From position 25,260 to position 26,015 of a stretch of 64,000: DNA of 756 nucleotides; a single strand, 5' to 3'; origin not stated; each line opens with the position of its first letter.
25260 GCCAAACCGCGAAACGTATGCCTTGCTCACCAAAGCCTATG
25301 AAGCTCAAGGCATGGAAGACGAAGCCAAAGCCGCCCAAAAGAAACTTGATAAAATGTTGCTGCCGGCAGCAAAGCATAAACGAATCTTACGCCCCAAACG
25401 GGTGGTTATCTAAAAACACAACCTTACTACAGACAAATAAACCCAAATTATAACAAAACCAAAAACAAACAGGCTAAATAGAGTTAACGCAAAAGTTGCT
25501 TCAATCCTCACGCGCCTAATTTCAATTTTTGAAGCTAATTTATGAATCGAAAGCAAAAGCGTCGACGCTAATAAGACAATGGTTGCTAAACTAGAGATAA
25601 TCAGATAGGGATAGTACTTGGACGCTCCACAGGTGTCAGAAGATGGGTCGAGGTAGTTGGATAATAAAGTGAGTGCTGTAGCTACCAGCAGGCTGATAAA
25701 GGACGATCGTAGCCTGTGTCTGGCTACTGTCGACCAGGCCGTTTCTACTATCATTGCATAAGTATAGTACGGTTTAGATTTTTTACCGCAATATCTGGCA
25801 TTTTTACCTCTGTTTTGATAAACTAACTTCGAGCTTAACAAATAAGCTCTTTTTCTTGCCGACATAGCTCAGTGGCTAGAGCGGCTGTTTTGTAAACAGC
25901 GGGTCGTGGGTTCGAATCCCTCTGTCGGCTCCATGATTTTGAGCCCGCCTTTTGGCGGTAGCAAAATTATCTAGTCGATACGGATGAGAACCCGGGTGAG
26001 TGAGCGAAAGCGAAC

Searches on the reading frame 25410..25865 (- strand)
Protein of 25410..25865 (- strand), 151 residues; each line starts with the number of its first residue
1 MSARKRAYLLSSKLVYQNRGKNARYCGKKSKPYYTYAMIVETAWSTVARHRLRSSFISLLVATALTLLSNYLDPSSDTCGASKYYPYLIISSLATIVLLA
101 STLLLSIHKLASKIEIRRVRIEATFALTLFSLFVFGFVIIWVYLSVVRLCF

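Call 4: search_protein_families(library=pfam, proteins=[window:25410-25865:-], max_evalue=1)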
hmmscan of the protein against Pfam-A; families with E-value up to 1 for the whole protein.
window:25410-25865:- (151 aa): 2 families
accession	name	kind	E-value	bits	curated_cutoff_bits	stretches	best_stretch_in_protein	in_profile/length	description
PF06195.18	DUF996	-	0.0095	16.6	31.3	1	81-144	25-87/138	Protein of unknown function (DUF996)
PF19107.5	DUF5794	-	0.044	14.4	25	1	64-134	56-127/128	Family of unknown function (DUF5794)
